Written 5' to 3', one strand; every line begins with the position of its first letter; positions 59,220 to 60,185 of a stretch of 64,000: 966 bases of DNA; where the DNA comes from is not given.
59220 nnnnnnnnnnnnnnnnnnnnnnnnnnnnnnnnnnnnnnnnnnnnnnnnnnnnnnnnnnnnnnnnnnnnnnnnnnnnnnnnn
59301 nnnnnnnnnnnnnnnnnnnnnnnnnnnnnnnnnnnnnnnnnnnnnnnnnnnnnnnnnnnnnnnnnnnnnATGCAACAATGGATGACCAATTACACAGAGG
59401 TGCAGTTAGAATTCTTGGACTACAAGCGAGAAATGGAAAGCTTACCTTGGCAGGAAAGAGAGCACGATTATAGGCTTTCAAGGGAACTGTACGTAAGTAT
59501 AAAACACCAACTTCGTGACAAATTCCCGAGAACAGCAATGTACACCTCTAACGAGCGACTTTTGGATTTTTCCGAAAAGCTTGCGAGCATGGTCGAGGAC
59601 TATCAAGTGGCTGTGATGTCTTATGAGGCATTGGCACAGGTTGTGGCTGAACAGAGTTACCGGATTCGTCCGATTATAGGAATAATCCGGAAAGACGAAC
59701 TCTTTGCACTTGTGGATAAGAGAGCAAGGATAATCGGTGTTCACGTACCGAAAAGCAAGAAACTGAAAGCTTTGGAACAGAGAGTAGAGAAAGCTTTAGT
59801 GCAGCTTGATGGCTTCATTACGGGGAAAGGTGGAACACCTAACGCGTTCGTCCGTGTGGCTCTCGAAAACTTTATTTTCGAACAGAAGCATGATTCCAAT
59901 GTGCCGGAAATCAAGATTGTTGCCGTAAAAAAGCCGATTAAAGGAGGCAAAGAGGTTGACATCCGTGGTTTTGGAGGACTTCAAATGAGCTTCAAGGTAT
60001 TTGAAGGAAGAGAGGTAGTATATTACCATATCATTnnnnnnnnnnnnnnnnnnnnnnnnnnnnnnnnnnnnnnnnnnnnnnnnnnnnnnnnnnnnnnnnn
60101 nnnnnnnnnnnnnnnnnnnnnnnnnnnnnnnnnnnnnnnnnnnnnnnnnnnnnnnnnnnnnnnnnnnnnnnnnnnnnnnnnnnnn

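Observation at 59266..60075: Isolated GC-rich 222-aa ORFan with perfect promoter and terminator between the CoA-activase gene and gltX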

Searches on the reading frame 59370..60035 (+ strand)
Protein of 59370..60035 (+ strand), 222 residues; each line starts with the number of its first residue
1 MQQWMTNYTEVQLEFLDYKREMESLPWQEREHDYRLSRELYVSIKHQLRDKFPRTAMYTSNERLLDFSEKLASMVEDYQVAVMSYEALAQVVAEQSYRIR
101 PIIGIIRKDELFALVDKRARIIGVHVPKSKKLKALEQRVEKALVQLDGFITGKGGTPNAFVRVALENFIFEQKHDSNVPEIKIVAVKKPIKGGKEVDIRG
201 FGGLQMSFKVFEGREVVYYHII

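Call 4: search_protein_families(library=pfam, proteins=[window:59370-60035:+], max_evalue=10)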
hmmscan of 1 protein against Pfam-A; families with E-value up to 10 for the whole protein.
window:59370-60035:+ (222 aa): 1 family
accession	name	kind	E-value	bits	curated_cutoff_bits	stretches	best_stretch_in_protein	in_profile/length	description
PF17279.8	DUF5344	-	0.16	13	27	1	59-97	33-71/87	Family of unknown function (DUF5344)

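Call 5: search_protein_families(library=phrogs, proteins=[window:59370-60035:+], max_evalue=10)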
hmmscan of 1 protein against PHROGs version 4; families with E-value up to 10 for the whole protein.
window:59370-60035:+ (222 aa): 2 families
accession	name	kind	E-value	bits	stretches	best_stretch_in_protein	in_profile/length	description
phrog_15346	-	unknown function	0.055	14.3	1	93-138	99-145/173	-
phrog_26747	-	unknown function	0.24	12.4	1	104-147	4-42/68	-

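Call 6: search_protein_families(library=ncbifam, proteins=[window:59370-60035:+], max_evalue=10)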
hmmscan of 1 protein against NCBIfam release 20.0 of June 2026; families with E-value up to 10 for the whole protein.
window:59370-60035:+ (222 aa): 1 family
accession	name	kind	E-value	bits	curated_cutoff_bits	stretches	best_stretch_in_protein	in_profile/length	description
NF005908.0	PRK07889.1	equivalog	0.068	12.9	299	1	78-161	23-101/256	enoyl-ACP reductase FabI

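Call 7: search_protein_families(library=padloc, proteins=[window:59370-60035:+], max_evalue=10)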
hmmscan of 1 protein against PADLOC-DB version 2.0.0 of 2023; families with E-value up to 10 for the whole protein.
window:59370-60035:+ (222 aa): 0 families
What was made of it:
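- On Known anti-phage defence proteins (PADLOC): No families for the window protein (call 7).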

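Call 9: find_homologous_proteins(query=window:59370-60035:+, max_evalue=0.001)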
Query window:59370-60035:+ (222 aa): 3 proteins with E <= 0.001 among 285 candidates.
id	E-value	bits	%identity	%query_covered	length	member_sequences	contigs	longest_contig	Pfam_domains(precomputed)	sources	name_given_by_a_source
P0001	8.3e-136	468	98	100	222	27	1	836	-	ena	-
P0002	2.1e-133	460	96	100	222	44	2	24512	-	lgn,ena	-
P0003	5.0e-96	338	68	100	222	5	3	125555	-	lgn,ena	-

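Call 11: find_encoding_contigs(protein=P0003, flank=10000, max_places=6)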
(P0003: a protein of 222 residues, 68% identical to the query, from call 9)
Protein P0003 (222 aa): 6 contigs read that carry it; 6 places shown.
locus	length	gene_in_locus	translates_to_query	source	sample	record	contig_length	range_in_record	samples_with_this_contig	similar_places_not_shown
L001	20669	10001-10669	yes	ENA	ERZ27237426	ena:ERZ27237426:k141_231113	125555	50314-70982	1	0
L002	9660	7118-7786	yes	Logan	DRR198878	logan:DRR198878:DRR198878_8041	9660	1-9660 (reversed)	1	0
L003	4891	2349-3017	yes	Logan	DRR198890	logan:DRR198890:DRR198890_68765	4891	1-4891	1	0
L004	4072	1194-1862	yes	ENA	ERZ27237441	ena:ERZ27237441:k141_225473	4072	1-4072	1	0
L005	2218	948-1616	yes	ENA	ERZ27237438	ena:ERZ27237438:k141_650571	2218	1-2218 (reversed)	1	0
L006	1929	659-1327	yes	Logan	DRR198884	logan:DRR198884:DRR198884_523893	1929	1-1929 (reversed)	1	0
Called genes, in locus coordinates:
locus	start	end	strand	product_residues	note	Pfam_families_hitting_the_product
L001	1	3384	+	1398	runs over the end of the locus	PF02811:PHP, PF00929:RNase_T, PF13482:RNase_H_2 (weak), PF02811:PHP, PF07733:DNA_pol3_alpha, PF17657:DNA_pol3_finger, PF14579:HHH_6, PF12836:HHH_3 (weak)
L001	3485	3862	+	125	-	PF06961:DUF1294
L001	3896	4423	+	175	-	PF02482:Ribosomal_S30AE, PF16321:Ribosom_S30AE_C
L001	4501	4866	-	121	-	-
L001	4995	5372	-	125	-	-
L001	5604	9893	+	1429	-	PF01869:BcrAD_BadFG, PF09989:DUF2229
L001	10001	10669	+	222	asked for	-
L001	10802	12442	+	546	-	PF00749:tRNA-synt_1c, PF19269:Anticodon_2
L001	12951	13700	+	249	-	-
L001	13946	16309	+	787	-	PF00488:MutS_V, PF20297:MSSS, PF01713:Smr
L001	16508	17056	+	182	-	PF01471:PG_binding_1, PF07486:Hydrolase_2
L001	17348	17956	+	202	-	PF06971:Put_DNA-bind_N, PF02629:CoA_binding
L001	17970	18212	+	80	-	PF01257:2Fe-2S_thioredx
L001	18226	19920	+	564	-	PF12838:Fer4_7 (weak), PF13187:Fer4_9 (weak), PF13237:Fer4_10, PF14697:Fer4_21 (weak), PF25160:LdpA_Fe-S-bd (weak), PF00037:Fer4 (weak), PF02906:Fe_hyd_lg_C, PF04060:FeS, +1 more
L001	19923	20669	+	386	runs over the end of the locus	PF07228:SpoIIE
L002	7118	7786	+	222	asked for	-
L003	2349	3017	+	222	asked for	-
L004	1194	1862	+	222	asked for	-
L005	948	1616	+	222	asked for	-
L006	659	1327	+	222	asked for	-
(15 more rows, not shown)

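Call 12: find_encoding_contigs(protein=P0002, flank=10000, max_places=6)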
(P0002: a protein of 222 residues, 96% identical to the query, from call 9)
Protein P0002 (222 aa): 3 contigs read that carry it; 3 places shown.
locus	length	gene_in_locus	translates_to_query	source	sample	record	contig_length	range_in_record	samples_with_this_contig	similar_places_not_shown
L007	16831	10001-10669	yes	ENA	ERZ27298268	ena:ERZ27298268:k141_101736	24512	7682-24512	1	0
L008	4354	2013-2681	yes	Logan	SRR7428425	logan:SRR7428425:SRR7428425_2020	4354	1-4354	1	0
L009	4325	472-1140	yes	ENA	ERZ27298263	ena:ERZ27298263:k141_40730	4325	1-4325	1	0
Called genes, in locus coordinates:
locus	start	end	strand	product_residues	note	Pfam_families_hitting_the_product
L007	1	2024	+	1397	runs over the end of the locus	PF02811:PHP, PF00929:RNase_T, PF13482:RNase_H_2 (weak), PF07733:DNA_pol3_alpha, PF17657:DNA_pol3_finger, PF14579:HHH_6, PF12836:HHH_3 (weak)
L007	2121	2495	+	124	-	PF06961:DUF1294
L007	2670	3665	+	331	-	-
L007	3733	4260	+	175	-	PF02482:Ribosomal_S30AE, PF16321:Ribosom_S30AE_C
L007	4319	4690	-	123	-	-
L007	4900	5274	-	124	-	-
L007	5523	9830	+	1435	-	PF01869:BcrAD_BadFG, PF09989:DUF2229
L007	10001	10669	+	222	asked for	-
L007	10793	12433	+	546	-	PF00749:tRNA-synt_1c, PF19269:Anticodon_2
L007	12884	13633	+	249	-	-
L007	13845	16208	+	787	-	PF00488:MutS_V, PF20297:MSSS, PF01713:Smr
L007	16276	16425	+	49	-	-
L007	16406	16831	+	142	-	?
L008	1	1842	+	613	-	?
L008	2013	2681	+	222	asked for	-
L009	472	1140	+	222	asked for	-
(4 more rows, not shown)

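Call 14: search_dna_similar(query=window:59370-60035:+, collection=phages, mode=protein, max_evalue=1)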
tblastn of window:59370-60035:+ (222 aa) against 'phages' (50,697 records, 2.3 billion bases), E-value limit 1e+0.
No match.

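Call 15: search_dna_similar(query=window:59370-60035:+, collection=plasmids, mode=protein, max_evalue=1)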
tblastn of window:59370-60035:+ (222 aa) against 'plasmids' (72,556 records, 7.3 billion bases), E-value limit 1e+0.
No match.
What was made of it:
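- Tried and rejected: tblastn against phage and plasmid collections gave no match (calls 14, 15).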

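Call 18: search_protein_representatives(protein=window:59370-60035:+)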
Query: 222 residues. Proteins with E-value up to 0.001 (for the whole library): 16; up to 1e-10: 13; up to 1e-30: 1. The best 16 are listed.
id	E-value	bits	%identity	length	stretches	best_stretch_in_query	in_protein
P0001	2.6e-136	468.3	98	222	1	1-222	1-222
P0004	3.5e-30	121.7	35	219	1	8-221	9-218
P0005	4.2e-27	111.6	32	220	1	11-221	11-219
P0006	1.2e-24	103.6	35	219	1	7-221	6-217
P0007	1.8e-24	103.0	32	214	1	7-221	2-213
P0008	3.5e-23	98.8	32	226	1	6-222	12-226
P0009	3.3e-22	95.6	31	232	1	9-222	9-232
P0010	1.1e-20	90.7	31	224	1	15-219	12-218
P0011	4.0e-19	85.5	33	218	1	9-221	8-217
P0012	8.7e-19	84.4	85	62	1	144-195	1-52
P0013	9.1e-18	81.1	30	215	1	22-221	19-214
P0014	4.5e-17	78.8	32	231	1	12-222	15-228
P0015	4.2e-11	59.3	28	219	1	32-210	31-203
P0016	2.2e-10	57.0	34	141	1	84-221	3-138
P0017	1.2e-07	48.0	28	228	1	76-222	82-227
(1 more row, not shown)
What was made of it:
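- On Strict ORFan (no homologue anywhere): 16 representatives at E<=1e-3, 13 of them at E<=1e-10, at 28-35% identity over the full length (call 18).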

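Call 22: find_homologous_proteins(query=A1, max_evalue=0.001)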
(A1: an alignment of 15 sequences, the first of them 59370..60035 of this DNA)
Query A1 (15 sequences) (222 aa, profile of the alignment): 7 proteins with E <= 0.001 among 3052 candidates.
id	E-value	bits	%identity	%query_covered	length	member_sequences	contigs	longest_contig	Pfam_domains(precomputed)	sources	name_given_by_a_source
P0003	2.5e-78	281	68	100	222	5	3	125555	-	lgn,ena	-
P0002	9.5e-75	269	96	100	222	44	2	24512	-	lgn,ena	-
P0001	1.9e-74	268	98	100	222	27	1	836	-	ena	-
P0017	7.1e-66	240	27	66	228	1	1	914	-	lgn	-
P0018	8.6e-66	240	26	65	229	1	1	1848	-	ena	-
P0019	1.6e-63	232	26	65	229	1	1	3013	-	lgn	-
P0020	2.6e-58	215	28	65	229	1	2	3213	-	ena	-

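Call 23: find_encoding_contigs(protein=P0004, flank=10000, max_places=4)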
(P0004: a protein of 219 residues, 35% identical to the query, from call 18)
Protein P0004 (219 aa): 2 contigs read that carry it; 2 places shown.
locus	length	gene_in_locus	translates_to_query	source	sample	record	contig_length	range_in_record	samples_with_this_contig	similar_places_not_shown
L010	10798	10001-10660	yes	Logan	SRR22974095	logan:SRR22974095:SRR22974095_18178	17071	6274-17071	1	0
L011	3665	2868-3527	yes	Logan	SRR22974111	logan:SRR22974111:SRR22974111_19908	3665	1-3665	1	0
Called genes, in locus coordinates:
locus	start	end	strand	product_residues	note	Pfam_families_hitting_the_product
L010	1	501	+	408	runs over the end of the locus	PF06202:GDE_C, PF22422:MGH1-like_GH (faint), PF12899:Glyco_hydro_100 (faint)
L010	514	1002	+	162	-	PF02075:RuvC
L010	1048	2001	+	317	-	PF06144:DNA_pol3_delta (weak), PF21694:DNA_pol3_delta_C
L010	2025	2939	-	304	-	PF03418:Peptidase_A25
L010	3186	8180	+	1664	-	PF01551:Peptidase_M23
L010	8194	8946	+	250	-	-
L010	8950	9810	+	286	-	-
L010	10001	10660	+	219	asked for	-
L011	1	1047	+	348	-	?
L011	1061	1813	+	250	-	-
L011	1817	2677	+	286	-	-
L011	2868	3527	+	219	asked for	-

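Call 24: find_encoding_contigs(protein=P0020, flank=10000, max_places=4)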
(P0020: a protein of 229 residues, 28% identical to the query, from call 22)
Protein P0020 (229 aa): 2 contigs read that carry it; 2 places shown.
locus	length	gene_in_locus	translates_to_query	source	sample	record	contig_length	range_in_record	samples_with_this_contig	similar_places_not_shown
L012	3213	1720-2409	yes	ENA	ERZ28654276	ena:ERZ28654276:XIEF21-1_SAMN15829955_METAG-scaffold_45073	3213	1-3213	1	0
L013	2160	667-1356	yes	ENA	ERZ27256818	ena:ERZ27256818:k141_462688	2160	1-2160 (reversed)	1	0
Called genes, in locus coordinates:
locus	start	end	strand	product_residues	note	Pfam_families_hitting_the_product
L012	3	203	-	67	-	?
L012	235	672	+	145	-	-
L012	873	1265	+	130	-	-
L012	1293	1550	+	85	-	-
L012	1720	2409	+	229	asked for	-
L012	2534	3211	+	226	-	?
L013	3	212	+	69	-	?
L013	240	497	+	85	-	-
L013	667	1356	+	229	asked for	-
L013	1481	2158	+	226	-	?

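Call 25: find_encoding_contigs(protein=P0019, flank=10000, max_places=4)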
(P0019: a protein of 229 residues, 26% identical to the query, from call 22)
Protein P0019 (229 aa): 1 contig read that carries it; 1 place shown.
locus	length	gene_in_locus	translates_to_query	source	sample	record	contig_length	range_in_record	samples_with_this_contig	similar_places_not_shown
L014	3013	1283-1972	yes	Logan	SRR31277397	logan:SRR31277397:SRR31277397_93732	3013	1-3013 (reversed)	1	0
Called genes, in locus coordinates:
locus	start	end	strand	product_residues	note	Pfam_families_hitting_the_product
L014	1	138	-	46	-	?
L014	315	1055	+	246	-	PF14491:DUF4435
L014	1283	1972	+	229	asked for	-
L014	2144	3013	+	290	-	?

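Call 27: find_encoding_contigs(protein=P0005, flank=10000, max_places=3)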
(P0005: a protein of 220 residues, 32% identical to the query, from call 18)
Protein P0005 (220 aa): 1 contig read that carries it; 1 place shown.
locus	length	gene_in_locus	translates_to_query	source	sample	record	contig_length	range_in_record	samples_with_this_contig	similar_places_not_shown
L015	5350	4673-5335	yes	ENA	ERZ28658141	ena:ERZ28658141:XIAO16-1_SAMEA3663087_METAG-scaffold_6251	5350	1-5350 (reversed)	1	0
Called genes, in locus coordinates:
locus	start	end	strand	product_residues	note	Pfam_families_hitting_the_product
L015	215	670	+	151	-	PF01869:BcrAD_BadFG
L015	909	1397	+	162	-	-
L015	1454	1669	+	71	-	PF01869:BcrAD_BadFG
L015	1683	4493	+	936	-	PF09989:DUF2229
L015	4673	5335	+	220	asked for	-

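Call 28: find_encoding_contigs(protein=P0006, flank=10000, max_places=3)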
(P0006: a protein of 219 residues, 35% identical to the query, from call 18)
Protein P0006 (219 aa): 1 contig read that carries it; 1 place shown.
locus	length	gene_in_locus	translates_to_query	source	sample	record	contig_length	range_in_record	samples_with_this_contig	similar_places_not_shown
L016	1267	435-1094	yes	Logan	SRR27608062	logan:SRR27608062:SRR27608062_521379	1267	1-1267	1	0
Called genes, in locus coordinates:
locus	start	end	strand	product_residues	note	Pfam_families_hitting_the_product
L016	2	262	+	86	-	?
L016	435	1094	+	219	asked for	-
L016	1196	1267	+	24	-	?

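Call 29: find_encoding_contigs(protein=P0008, flank=10000, max_places=3)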
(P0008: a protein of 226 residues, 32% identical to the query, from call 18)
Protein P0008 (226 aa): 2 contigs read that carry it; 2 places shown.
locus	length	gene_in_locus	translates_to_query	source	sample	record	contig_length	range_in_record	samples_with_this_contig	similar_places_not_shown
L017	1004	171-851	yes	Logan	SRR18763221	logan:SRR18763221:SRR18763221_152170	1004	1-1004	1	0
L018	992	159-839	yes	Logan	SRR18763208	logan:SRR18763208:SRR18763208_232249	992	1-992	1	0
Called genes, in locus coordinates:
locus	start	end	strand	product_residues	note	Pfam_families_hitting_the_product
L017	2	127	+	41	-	?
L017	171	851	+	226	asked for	-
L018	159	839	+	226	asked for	-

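Call 31: predict_structure(alignment_id=A1)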
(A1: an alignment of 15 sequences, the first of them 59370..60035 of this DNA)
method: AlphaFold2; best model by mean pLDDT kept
length: 222 residues; sequences in the alignment: 15
mean_pLDDT: 88.9   pTM: 0.77
mean pLDDT of the five models: 88.9, 88.4, 88.0, 86.8, 86.5
residues with pLDDT >= 90: 138; 70-90: 77; 50-70: 2; < 50: 5
segments of 3 or more residues with pLDDT < 50: 1-5
pLDDT, mean of each block of 10 residues (from residue 1): 57 80 87 92 96 92 95 90 96 91 94 92 95 92 93 90 92 80 91 87 89 87 87
secondary structure, 60 per line:
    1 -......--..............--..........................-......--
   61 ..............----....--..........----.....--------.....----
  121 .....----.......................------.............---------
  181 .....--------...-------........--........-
elements in order: H2-7 H10-23 H26-51 H53-58 H61-74 E79-82 H85-94 E99-103 E112-116 E121-125 H130-152 H159-171 E181-185 E194-196 E204-211 E214-221
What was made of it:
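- On PD-(D/E)xK nuclease: The order of secondary-structure elements is compatible (call 31).
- The AlphaFold2 model is confident (call 31).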

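Call 36: fold_search(model_id=the predicted structure, library=pdb)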
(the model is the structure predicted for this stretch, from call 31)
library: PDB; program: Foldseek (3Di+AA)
matches with E <= 10: 553; with E <= 0.001: 0
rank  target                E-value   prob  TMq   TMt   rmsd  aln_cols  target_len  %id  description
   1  5w0m_B                7.7e-02  0.33  0.18  0.13  14.9       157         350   11  Structure of human TUT7 catalytic module (CM) in complex with U5 RNA (released 2017-06-28)
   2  8im2_B                8.2e-02  0.30  0.18  0.11  15.4       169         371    7  Crystal structure of human HPPD complexed with NTBC (released 2023-10-18)
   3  1sqi_B                9.3e-02  0.28  0.18  0.12  15.4       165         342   12  Structural basis for inhibitor selectivity revealed by crystal structures of plant and mammalian 4-hydroxyphenylpyruva (released 2004-08-17)
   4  1sqi_A                9.3e-02  0.28  0.18  0.12  16.1       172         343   10  Structural basis for inhibitor selectivity revealed by crystal structures of plant and mammalian 4-hydroxyphenylpyruva (released 2004-08-17)
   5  5w0n_C                9.9e-02  0.20  0.18  0.13  15.3       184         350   11  Structure of human TUT7 catalytic module (CM) in complex with UMPNPP and U2 RNA (released 2017-06-28)
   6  5w27_A                1.1e-01  0.21  0.17  0.28  16.6       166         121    8  Crystal structure of TnmS3 in complex with tiancimycin (TNM B) (released 2018-06-06)
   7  8im2_F                1.2e-01  0.21  0.17  0.11  15.1       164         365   10  Crystal structure of human HPPD complexed with NTBC (released 2023-10-18)
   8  6lbk_A                1.7e-01  0.18  0.19  0.14  15.7       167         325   12  Structure of rat GLD-2 (Terminal nucleotidyltransferase 2, TENT2) (released 2020-07-22)
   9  5umx_A                1.8e-01  0.16  0.17  0.28  16.7       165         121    8  Crystal structure of TnmS3 in complex with riboflavin (released 2018-07-04)
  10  8xtv_B                2.0e-01  0.20  0.18  0.12  17.0       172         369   11  Crystal structure of AaHPPD-Y14150 complex (released 2025-01-15)
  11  4hc5_D                2.1e-01  0.13  0.16  0.25  18.2       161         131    9  Crystal structure of member of Glyoxalase/bleomycin resistance protein/dioxygenase superfamily from Sphaerobacter ther (released 2012-11-28)
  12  3rmu_A                2.1e-01  0.11  0.17  0.24  18.7       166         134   10  Crystal structure of human Methylmalonyl-CoA epimerase, MCEE (released 2011-05-11)
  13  5wu6_D                2.2e-01  0.09  0.17  0.13  16.4       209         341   13  Crystal structure of apo human Tut1, form IV (released 2017-05-31)
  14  8im2_E                2.4e-01  0.13  0.16  0.10  15.9       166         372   12  Crystal structure of human HPPD complexed with NTBC (released 2023-10-18)
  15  7yvv                  2.4e-01  0.08  0.16  0.11  16.2       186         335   11  AcmP1, R-4-hydroxymandelate synthase (released 2023-09-06)
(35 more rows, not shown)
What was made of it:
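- On Pol-beta-type nucleotidyltransferase / RelA-SpoT synthetase fold: TUT7, GLD-2 and SpoT hits have E 0.08-0.5 and TM < 0.2 (call 36).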

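Call 38: search_solved_structures(query=A1, max_evalue=10)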
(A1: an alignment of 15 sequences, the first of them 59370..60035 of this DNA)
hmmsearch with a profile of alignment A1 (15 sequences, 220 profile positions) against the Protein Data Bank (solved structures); distinct sequences matched with E-value up to 10: 4.
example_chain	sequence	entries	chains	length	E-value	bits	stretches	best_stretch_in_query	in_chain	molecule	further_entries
9wv4_B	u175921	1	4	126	0.11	15.5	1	12-71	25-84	MYND-type zinc finger-containing chromatin reader ZMYND8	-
5mq4_A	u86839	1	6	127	0.11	15.4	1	12-71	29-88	Protein kinase C-binding protein 1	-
6egc_A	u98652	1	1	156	0.35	13.8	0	35-78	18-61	SC_2L4HC2_23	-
6xu7_Cd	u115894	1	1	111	1.4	11.8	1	119-193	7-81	60S ribosomal protein L31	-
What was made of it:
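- Tried and rejected: A profile search against PDB sequences gave nothing below E = 0.1 (call 38).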

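Call 41: fold_search(model_id=the predicted structure, library=viral)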
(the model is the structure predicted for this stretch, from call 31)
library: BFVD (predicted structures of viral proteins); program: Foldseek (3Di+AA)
matches with E <= 10: 551; with E <= 0.001: 0
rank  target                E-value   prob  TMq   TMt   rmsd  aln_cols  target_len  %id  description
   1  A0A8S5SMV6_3          4.1e-02  0.41  0.21  0.05  14.8       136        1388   12  RNA polymerase [Podoviridae sp. ctIKM86]
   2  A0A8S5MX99            4.4e-02  0.20  0.12  0.19  12.2       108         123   16  RNA polymerase subunit [Siphoviridae sp. ct91l7]
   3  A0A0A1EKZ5            6.4e-02  0.15  0.15  0.09  16.6       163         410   10  (no name in the UniProt tables at hand)
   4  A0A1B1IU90            7.2e-02  0.92  0.18  0.49   4.8        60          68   17  (no name in the UniProt tables at hand)
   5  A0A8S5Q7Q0            7.2e-02  0.13  0.12  0.10  27.6       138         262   14  Nucleoid-associated protein [Podoviridae sp. ctJaJ36]
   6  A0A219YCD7            7.2e-02  0.07  0.13  0.11  16.6       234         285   11  Uncharacterized protein [Aeromonas phage 65.2]
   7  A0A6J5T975            1.2e-01  0.33  0.17  0.20  15.8       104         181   15  Uncharacterized protein [uncultured Caudovirales phage]
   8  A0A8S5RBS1            1.2e-01  0.11  0.12  0.07  19.9       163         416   11  Tail fiber protein [virus sp. ctRwG8]
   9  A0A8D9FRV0            1.3e-01  0.18  0.18  0.22  14.0       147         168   15  UVR domain-containing protein [uncultured marine phage]
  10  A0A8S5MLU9            1.4e-01  0.13  0.16  0.20  20.3       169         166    7  VOC domain-containing protein (Fragment) [Myoviridae sp. ctzyI3]
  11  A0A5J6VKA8            1.5e-01  0.18  0.15  0.07  12.5       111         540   10  Uncharacterized protein [Megaviridae environmental sample]
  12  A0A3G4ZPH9            1.5e-01  0.08  0.15  0.17  17.3       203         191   11  Uncharacterized protein [Barrevirus sp.]
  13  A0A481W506            1.8e-01  0.07  0.14  0.09  16.7       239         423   10  Uncharacterized protein [Pseudomonas phage Psa21]
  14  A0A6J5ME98            2.3e-01  0.41  0.16  0.28  14.5        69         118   16  Uncharacterized protein [uncultured Caudovirales phage]
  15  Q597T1                2.5e-01  0.04  0.12  0.15  17.3       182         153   13  Uncharacterized protein [Lactobacillus phage phiJL-1]
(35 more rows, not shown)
